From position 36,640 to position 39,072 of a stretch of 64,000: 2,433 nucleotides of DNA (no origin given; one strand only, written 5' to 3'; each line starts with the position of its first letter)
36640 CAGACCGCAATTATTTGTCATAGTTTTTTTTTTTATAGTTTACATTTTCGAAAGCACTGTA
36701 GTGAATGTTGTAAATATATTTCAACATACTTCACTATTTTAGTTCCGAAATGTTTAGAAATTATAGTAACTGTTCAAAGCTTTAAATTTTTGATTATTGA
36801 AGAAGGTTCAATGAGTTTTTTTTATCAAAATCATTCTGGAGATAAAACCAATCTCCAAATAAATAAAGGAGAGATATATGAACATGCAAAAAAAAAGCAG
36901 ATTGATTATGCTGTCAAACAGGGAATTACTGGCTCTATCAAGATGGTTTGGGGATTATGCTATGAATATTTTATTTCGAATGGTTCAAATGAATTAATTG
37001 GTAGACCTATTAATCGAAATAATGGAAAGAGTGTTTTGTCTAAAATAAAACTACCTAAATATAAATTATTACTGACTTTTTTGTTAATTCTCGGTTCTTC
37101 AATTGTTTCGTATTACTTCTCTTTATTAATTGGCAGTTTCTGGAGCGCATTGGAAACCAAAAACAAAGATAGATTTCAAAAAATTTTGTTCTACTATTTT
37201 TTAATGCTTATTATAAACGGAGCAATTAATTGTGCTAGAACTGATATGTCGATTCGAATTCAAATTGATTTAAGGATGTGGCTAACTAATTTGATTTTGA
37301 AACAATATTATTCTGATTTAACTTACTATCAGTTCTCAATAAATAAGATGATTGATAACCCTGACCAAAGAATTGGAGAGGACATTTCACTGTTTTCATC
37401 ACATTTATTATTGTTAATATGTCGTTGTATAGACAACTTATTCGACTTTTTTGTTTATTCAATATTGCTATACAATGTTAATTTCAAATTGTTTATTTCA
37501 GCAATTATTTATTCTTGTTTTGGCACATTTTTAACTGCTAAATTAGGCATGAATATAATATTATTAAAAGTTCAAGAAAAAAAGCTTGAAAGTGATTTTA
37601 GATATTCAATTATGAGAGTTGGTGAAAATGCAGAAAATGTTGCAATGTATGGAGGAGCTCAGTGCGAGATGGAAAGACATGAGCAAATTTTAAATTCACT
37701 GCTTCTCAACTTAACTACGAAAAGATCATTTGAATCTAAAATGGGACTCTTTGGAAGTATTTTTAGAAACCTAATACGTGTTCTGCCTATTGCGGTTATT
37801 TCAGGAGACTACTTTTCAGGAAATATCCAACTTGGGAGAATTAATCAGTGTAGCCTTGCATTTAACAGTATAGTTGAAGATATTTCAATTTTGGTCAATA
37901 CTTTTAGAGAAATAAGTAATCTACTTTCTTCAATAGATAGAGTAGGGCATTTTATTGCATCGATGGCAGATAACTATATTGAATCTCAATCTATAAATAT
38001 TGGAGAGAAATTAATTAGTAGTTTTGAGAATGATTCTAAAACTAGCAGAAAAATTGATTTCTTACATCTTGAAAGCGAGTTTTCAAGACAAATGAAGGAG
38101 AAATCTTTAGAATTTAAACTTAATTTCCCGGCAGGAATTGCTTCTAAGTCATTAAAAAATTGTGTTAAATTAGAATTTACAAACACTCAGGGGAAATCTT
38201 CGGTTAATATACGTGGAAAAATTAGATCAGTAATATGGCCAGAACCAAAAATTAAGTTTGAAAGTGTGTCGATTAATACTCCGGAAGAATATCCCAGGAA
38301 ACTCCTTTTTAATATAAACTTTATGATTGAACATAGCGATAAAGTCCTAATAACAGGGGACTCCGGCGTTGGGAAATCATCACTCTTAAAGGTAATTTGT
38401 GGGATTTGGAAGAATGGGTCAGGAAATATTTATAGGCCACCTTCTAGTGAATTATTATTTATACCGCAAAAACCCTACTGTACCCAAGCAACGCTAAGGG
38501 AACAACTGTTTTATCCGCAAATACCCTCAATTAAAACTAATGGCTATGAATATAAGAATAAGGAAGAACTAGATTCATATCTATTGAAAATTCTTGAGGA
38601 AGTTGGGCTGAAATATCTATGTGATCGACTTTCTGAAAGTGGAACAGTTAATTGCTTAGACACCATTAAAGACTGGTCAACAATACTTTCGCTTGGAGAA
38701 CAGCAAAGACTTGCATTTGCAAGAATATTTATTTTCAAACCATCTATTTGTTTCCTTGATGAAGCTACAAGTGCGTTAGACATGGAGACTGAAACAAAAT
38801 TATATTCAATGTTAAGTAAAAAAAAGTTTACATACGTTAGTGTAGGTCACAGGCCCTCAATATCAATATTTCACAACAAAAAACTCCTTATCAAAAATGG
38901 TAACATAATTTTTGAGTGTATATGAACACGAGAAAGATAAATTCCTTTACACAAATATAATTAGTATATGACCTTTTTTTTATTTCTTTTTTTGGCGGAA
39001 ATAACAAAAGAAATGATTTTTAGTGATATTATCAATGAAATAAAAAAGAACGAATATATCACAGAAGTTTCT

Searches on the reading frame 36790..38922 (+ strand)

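Call 76: search_protein_families(library=pfam, proteins=[window:36790-38922:+], max_evalue=0.00001)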
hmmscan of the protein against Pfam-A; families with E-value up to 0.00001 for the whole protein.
window:36790-38922:+ (711 aa): 3 families
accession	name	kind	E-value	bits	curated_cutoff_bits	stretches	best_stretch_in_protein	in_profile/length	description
PF06472.20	ABC_membrane_2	-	3.5e-40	138.5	24.4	1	93-338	17-265/269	ABC transporter transmembrane region 2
PF00005.33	ABC_tran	-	1.5e-16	61.7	25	1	507-661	2-137/137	ABC transporter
PF05992.17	SbmA_BacA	-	3.9e-09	36.9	24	1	183-388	100-310/315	SbmA/BacA-like family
